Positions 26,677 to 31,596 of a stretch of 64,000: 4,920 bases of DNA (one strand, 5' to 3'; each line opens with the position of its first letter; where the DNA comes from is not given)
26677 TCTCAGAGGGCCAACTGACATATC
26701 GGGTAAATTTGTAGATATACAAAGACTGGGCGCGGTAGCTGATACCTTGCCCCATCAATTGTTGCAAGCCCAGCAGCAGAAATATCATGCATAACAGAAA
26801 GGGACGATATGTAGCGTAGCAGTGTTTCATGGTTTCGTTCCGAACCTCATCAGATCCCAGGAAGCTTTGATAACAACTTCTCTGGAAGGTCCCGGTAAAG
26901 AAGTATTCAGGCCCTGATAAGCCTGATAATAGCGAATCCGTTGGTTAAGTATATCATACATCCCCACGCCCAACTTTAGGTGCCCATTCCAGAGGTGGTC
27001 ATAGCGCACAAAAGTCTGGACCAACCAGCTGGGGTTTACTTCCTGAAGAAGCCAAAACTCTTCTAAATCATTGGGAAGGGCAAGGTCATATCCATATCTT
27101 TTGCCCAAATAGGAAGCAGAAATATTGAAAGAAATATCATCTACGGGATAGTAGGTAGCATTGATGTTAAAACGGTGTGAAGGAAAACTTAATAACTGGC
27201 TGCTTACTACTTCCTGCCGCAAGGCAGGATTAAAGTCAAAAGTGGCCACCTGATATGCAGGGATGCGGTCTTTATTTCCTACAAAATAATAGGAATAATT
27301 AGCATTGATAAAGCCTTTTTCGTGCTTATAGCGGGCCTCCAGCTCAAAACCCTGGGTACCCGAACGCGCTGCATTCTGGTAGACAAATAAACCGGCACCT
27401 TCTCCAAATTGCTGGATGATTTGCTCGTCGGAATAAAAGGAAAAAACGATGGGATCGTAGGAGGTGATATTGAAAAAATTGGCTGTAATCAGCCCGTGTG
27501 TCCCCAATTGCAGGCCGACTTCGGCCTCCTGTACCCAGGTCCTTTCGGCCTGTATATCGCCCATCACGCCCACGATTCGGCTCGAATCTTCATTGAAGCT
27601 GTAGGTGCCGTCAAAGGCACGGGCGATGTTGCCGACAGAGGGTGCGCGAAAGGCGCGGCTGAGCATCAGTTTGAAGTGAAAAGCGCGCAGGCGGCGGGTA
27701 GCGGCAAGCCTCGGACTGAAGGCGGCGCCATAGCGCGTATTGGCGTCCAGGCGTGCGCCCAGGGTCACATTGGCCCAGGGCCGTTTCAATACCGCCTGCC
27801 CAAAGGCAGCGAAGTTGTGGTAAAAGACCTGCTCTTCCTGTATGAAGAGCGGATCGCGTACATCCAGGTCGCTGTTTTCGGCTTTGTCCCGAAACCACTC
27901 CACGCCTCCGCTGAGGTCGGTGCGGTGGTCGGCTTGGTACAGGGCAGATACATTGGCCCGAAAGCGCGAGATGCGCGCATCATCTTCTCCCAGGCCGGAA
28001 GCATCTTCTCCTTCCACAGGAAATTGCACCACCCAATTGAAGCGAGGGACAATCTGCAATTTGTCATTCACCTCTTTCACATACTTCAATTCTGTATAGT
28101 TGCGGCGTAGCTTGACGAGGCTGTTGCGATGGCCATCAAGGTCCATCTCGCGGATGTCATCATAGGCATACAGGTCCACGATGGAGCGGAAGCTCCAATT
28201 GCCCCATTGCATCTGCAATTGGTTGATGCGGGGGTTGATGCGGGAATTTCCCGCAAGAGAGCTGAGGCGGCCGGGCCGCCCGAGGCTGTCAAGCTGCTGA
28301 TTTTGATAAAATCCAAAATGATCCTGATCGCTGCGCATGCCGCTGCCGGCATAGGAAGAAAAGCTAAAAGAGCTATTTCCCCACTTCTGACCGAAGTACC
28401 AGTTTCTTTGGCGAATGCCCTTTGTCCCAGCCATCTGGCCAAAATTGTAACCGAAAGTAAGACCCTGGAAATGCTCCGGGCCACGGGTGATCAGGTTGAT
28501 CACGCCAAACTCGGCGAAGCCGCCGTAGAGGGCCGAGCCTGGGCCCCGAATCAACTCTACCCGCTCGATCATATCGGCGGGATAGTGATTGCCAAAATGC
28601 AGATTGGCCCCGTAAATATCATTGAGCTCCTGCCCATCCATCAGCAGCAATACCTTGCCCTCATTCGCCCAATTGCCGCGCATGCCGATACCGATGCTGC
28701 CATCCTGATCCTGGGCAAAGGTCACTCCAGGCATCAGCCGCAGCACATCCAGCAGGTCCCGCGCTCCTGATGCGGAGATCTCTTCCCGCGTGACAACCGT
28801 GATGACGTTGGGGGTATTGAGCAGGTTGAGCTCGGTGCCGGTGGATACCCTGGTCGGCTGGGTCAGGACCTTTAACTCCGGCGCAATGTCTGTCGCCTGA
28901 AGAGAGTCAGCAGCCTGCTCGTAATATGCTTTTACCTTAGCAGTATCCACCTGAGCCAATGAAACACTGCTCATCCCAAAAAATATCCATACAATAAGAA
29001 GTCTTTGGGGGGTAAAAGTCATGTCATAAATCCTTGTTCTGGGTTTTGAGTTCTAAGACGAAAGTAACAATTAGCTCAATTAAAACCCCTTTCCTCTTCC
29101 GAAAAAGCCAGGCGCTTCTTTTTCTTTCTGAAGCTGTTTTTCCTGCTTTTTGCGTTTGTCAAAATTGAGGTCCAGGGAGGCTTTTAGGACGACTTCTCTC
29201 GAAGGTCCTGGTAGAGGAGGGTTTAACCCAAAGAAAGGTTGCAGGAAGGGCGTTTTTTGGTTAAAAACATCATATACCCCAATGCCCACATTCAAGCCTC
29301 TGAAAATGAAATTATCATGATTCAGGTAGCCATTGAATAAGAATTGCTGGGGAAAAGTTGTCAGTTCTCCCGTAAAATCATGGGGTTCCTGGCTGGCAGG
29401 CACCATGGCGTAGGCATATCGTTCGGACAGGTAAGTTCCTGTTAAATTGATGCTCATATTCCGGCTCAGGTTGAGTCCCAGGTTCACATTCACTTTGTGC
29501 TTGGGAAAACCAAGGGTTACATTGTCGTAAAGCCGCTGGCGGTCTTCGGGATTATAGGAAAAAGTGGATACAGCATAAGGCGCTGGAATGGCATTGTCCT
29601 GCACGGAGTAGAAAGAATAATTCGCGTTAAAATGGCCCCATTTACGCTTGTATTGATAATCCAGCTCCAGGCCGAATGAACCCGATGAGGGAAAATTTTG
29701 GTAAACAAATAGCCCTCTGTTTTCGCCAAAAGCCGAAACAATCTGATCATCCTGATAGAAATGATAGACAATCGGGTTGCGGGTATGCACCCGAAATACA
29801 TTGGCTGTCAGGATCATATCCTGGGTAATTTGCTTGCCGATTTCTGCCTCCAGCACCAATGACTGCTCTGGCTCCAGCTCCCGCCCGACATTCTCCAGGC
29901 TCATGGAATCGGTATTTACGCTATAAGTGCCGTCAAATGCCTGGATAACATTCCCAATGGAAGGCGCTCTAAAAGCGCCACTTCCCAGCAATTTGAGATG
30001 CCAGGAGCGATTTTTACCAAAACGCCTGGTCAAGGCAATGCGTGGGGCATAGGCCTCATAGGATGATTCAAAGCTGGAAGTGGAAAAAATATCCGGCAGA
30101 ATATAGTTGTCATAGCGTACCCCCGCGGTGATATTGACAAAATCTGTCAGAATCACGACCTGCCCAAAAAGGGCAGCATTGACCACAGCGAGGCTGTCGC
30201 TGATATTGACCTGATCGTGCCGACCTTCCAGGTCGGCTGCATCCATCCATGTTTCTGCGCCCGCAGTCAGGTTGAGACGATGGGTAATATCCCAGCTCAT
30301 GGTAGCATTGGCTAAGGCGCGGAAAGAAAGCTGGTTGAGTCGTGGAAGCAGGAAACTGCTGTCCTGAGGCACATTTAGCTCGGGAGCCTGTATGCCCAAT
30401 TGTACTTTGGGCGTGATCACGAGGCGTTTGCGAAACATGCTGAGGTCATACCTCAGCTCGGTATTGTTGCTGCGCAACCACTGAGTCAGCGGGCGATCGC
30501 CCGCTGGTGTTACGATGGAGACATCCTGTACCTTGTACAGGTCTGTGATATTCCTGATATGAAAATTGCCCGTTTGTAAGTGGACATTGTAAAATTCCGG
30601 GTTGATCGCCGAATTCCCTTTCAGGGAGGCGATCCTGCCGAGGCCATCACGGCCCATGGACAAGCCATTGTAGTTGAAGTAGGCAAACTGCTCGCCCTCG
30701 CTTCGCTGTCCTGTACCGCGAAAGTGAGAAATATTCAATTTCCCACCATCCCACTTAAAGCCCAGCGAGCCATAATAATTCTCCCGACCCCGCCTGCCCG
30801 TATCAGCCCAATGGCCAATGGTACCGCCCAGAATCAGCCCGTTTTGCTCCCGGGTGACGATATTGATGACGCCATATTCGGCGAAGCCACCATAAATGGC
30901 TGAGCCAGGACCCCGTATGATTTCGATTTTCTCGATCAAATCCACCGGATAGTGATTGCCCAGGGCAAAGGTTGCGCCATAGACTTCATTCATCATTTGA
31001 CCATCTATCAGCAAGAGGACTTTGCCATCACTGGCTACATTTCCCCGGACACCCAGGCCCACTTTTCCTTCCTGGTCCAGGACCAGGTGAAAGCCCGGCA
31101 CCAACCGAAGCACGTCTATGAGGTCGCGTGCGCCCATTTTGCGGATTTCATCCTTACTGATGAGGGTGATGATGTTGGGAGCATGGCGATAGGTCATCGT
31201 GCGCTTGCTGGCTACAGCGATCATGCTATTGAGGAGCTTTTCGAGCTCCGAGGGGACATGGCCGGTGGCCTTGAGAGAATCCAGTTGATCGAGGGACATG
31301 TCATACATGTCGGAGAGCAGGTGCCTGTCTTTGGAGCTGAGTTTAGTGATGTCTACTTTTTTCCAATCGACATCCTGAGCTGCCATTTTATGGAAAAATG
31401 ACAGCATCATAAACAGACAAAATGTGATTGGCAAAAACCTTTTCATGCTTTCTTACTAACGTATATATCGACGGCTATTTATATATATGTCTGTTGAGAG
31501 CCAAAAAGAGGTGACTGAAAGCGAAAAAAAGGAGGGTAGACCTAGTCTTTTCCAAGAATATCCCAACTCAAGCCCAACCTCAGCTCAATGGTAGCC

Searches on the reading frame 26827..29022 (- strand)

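Call 13: search_protein_families(library=pfam, proteins=[window:26827-29022:-], max_evalue=0.0001)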
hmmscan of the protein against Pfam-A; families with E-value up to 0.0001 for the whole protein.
window:26827-29022:- (731 aa): 1 family
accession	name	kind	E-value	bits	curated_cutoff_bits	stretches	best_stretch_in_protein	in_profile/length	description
PF07715.20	Plug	-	4e-20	72.8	23.9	1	68-174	3-107/107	TonB-dependent Receptor Plug Domain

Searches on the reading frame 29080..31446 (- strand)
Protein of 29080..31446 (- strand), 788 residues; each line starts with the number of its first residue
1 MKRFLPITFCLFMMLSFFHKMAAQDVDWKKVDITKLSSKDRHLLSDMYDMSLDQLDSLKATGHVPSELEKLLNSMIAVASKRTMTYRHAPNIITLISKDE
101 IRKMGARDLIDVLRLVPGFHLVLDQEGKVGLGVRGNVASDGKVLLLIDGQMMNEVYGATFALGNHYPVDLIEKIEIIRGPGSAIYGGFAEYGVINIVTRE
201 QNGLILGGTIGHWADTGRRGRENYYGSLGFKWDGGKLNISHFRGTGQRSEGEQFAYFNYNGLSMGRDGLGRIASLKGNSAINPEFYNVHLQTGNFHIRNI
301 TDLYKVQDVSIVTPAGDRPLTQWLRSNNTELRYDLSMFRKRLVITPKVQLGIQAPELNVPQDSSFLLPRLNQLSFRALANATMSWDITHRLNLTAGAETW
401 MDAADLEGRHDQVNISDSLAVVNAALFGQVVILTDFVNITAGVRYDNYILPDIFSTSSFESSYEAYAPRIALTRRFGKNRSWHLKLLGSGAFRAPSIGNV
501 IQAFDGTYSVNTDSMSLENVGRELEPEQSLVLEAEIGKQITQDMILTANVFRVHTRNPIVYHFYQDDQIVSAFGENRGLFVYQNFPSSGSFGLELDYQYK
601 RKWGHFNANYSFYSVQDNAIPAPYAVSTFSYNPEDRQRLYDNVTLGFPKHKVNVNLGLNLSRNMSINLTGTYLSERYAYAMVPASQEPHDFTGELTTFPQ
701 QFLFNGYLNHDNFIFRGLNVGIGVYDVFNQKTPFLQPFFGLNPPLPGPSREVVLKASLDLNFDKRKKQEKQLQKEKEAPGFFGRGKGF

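Call 13: search_protein_families(library=pfam, proteins=[window:29080-31446:-], max_evalue=0.0001)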
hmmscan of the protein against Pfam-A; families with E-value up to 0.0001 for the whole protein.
window:29080-31446:- (788 aa): 1 family
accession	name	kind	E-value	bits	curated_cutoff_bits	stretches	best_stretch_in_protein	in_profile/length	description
PF07715.20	Plug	-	5e-15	56.4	23.9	1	87-193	3-107/107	TonB-dependent Receptor Plug Domain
